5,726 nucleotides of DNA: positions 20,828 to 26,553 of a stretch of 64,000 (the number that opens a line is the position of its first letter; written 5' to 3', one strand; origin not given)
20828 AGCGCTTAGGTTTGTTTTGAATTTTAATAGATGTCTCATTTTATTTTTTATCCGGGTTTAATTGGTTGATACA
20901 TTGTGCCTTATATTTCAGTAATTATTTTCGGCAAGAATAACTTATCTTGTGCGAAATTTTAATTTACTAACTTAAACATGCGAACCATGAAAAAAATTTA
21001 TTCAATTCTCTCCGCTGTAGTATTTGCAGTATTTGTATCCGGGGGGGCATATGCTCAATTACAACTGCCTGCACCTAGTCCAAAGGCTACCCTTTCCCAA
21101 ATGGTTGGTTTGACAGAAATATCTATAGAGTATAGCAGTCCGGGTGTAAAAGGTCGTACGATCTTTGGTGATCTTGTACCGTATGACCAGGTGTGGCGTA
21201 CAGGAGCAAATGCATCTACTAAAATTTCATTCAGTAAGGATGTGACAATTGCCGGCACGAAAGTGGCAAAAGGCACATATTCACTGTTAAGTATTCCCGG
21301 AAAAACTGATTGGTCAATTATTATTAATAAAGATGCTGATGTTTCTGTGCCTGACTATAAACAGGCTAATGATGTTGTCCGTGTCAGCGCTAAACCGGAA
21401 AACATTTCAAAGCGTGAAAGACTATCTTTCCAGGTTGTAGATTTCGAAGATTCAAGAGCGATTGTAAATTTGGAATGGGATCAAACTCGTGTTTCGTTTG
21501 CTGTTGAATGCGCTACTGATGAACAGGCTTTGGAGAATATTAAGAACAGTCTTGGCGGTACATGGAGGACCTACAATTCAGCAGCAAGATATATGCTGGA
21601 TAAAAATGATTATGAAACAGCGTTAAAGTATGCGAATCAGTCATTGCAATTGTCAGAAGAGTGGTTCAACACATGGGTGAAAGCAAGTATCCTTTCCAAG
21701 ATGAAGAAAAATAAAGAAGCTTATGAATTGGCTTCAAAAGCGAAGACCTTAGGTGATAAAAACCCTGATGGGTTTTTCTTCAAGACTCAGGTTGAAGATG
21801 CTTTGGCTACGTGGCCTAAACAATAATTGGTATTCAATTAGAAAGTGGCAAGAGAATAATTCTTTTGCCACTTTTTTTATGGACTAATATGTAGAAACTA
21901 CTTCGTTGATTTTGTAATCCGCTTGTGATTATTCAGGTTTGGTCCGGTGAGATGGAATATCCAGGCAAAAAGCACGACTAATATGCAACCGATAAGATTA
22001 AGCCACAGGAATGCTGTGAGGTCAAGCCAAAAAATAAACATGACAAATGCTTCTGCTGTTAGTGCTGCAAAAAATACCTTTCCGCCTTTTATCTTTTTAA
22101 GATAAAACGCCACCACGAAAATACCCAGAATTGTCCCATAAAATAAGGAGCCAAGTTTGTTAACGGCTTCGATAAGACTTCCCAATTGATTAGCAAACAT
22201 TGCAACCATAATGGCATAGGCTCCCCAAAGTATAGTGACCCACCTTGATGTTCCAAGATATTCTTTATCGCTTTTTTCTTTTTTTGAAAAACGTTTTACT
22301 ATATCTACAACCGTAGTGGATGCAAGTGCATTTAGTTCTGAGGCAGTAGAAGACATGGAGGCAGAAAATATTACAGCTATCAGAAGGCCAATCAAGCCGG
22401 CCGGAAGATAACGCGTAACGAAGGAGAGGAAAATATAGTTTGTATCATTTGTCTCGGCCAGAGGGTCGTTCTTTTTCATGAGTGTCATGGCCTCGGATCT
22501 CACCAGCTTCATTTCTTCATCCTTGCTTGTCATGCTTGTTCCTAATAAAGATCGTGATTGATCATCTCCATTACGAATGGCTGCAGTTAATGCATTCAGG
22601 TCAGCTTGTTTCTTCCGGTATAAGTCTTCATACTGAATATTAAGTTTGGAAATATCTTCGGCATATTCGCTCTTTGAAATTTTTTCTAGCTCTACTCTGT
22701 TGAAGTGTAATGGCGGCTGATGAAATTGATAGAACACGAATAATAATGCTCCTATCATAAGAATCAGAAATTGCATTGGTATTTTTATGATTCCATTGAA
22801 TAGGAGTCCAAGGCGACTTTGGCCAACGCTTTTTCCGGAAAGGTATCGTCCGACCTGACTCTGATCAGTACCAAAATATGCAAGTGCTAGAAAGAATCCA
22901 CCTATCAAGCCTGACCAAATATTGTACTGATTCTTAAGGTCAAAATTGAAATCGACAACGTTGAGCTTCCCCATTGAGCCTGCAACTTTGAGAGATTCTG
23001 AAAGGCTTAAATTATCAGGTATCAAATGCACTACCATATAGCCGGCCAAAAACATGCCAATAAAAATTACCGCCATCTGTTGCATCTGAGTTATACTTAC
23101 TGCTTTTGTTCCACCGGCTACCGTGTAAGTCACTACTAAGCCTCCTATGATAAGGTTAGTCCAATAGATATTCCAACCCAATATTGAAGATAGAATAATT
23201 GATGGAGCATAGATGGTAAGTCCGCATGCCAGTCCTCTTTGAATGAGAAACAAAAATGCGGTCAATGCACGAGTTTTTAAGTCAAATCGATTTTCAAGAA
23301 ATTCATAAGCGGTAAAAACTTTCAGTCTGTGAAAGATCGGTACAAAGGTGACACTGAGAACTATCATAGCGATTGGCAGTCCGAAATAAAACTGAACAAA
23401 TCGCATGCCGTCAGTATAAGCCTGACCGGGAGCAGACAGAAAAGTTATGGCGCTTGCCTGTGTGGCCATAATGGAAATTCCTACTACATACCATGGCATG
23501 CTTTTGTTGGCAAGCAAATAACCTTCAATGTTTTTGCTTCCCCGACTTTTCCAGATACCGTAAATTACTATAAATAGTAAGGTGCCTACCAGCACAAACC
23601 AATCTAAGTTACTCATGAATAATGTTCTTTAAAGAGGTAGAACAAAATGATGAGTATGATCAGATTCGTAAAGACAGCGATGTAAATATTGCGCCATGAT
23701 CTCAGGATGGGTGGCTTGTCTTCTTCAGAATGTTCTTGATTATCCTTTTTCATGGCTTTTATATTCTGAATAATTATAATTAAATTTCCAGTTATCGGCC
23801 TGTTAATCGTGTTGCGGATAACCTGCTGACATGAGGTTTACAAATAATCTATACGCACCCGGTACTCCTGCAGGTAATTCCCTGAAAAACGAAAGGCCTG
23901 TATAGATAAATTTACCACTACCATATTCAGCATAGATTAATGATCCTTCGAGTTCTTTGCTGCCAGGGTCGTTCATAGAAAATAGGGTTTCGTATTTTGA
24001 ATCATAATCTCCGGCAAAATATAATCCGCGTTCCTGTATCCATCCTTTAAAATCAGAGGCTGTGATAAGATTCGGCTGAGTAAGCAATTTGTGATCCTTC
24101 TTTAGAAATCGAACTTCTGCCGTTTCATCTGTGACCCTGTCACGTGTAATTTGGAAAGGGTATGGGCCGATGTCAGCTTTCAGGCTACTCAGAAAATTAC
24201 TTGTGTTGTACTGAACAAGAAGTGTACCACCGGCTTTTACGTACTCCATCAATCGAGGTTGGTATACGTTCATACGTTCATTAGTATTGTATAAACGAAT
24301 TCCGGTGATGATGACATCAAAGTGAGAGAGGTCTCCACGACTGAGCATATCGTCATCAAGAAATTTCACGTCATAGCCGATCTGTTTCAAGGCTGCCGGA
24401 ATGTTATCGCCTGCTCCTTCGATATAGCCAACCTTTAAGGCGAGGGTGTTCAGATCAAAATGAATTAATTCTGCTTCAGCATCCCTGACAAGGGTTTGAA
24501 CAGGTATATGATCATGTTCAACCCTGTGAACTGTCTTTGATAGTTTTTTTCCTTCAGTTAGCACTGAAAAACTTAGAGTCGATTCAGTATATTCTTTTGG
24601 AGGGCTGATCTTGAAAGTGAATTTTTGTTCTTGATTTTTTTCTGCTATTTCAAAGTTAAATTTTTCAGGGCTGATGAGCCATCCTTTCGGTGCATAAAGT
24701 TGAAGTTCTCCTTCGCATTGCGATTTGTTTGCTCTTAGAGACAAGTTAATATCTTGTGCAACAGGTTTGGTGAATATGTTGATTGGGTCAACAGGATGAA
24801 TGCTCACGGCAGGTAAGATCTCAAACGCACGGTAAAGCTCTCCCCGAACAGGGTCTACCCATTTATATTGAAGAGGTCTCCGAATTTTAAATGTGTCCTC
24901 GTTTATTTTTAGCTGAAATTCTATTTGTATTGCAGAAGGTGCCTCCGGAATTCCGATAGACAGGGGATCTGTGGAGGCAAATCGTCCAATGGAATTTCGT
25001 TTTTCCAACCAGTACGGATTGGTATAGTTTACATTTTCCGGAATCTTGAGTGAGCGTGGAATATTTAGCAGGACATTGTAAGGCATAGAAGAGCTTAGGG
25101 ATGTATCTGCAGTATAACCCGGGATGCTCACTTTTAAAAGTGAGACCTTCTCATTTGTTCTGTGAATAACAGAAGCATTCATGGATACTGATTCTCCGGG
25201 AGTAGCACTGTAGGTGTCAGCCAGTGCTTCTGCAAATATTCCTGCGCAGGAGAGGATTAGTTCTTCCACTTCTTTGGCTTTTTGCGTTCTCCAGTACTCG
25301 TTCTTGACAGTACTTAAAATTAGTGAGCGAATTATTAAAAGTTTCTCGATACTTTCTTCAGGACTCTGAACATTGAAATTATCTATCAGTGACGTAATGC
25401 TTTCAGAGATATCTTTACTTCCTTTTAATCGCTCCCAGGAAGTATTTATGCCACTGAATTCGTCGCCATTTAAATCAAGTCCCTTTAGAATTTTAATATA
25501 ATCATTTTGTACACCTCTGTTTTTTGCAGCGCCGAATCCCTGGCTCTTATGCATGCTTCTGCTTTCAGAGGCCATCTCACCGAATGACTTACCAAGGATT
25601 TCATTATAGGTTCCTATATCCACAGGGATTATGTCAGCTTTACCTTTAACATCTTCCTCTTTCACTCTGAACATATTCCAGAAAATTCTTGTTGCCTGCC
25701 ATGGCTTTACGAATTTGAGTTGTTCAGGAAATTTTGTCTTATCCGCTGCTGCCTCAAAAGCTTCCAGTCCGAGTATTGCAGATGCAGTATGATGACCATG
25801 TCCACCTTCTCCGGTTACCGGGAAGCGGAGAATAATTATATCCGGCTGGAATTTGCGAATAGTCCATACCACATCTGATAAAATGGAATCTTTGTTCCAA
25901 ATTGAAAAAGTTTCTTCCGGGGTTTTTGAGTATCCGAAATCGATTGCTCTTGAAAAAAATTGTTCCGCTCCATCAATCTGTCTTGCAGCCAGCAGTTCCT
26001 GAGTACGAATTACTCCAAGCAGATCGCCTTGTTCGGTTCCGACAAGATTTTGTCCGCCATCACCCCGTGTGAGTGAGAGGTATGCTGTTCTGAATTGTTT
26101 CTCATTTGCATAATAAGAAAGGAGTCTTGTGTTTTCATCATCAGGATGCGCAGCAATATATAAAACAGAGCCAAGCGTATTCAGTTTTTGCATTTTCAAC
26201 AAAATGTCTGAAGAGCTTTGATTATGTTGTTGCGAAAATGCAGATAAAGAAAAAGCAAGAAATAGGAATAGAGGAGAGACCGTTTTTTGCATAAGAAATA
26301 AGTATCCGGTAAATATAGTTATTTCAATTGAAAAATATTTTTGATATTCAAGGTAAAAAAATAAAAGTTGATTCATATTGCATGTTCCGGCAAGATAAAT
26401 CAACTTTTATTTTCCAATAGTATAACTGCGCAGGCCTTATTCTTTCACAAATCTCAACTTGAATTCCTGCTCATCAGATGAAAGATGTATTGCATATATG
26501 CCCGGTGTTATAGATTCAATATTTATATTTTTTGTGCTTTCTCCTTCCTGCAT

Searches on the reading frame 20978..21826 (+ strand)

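Call 19: search_protein_families(library=pfam, proteins=[window:20978-21826:+], max_evalue=0.0001)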
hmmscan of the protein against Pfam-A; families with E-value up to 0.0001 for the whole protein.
window:20978-21826:+ (282 aa): 2 families
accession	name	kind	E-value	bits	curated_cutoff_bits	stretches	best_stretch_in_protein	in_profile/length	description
PF11138.13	DUF2911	-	2.5e-50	170.5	27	1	34-175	1-144/145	Protein of unknown function (DUF2911)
PF13424.12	TPR_12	-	4.8e-05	23.9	30.1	0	181-228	26-77/77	Tetratricopeptide repeat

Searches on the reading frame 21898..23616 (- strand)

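Call 55: search_protein_families(library=pfam, proteins=[window:21898-23616:-], max_evalue=0.0001)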
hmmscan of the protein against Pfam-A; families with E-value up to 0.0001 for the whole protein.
window:21898-23616:- (572 aa): 1 family
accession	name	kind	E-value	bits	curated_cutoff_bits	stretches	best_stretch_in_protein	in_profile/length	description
PF00474.23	SSF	-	2.8e-40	138.9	22.8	2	33-298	1-260/406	Sodium:solute symporter family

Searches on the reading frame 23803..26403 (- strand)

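Call 55: search_protein_families(library=pfam, proteins=[window:23803-26403:-], max_evalue=0.0001)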
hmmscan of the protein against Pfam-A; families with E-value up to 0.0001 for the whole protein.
window:23803-26403:- (866 aa): 1 family
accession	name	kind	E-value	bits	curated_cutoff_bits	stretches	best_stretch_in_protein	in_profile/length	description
PF02585.22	PIG-L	-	1.3e-14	55.2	28.2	1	81-215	1-128/129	GlcNAc-PI de-N-acetylase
